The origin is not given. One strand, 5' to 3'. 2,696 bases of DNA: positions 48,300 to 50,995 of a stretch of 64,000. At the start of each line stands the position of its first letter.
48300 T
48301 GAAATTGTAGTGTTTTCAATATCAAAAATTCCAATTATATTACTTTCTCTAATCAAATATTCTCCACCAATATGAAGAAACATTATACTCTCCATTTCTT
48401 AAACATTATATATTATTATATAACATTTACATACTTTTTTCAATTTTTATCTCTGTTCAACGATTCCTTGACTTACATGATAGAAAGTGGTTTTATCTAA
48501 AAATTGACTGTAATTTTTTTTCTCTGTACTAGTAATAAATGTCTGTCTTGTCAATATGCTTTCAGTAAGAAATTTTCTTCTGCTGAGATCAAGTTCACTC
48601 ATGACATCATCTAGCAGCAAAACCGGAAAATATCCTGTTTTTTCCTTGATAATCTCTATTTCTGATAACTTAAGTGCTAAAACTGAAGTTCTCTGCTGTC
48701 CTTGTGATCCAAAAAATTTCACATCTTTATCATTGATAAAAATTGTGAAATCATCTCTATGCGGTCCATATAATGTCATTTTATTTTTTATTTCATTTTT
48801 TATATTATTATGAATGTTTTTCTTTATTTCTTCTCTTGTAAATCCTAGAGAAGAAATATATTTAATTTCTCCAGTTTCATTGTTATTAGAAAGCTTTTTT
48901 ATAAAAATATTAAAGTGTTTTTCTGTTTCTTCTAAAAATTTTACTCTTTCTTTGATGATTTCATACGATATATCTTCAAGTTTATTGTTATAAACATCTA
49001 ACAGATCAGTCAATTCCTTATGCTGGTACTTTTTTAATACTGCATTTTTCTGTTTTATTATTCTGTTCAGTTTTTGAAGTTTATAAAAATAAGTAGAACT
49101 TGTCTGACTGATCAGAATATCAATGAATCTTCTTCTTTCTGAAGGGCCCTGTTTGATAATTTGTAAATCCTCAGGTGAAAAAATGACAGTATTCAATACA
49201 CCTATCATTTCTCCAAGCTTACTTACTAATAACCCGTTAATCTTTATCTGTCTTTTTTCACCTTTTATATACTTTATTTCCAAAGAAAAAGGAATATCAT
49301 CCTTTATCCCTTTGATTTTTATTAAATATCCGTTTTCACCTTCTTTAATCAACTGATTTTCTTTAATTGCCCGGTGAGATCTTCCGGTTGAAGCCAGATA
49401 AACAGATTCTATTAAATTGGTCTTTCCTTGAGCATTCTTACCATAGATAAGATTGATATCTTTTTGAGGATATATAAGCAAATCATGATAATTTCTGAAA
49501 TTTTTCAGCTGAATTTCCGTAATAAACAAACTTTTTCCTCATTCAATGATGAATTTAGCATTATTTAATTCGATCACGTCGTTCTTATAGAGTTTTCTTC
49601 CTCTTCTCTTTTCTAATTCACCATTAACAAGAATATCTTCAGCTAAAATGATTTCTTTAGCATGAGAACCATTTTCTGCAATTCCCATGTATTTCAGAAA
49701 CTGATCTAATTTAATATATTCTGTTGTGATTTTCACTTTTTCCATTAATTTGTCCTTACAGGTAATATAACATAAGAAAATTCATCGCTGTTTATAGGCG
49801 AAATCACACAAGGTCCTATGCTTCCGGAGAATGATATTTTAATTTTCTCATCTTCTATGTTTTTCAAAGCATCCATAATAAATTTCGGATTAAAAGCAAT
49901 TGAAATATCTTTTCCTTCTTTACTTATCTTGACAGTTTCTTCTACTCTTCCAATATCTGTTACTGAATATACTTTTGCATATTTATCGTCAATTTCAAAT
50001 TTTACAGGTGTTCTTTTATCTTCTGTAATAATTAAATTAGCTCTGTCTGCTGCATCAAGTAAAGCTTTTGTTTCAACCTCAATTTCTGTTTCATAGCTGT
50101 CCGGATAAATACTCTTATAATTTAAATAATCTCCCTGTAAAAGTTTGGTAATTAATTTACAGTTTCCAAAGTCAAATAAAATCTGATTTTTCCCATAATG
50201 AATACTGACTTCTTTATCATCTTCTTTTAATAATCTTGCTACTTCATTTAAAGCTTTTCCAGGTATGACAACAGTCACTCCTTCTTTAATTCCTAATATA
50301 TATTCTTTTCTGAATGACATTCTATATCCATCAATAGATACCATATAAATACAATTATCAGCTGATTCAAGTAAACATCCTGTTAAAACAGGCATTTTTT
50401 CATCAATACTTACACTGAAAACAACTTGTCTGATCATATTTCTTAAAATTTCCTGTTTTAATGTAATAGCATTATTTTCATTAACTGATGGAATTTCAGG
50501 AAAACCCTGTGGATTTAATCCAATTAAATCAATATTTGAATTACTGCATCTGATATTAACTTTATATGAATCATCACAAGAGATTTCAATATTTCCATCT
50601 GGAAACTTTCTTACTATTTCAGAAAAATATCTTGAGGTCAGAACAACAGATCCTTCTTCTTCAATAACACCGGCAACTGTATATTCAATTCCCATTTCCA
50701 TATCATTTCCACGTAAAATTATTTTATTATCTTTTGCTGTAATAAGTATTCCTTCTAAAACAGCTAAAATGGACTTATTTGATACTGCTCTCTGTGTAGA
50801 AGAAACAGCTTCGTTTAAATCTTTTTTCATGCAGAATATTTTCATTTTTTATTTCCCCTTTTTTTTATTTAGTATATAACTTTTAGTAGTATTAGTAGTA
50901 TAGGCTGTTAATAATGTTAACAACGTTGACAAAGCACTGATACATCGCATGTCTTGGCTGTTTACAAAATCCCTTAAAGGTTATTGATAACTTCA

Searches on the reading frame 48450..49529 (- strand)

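Call 71: search_protein_families(library=pfam, proteins=[window:48450-49529:-], max_evalue=0.00001)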
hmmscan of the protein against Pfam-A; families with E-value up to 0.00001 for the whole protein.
window:48450-49529:- (360 aa): 2 families
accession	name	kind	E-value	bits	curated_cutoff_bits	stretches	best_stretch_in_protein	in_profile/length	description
PF02463.25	SMC_N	-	4.4e-16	59.4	40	1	2-348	1-210/220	RecF/RecN/SMC N terminal domain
PF13476.12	AAA_23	-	2.5e-08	35.3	27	1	6-231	2-185/201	AAA domain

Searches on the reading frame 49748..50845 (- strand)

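Call 71: search_protein_families(library=pfam, proteins=[window:49748-50845:-], max_evalue=0.00001)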
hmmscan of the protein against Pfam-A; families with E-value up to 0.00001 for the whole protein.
window:49748-50845:- (366 aa): 3 families
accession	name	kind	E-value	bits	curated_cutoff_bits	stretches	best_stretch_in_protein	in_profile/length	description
PF00712.24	DNA_pol3_beta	-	6.4e-39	133.3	24.4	2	1-119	1-120/120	DNA polymerase III beta subunit, N-terminal domain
PF02767.21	DNA_pol3_beta_2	-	7.1e-29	100.9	27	1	128-240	1-114/116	DNA polymerase III beta subunit, central domain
PF02768.20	DNA_pol3_beta_3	-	6.3e-28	97.4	27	1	244-364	1-121/121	DNA polymerase III beta subunit, C-terminal domain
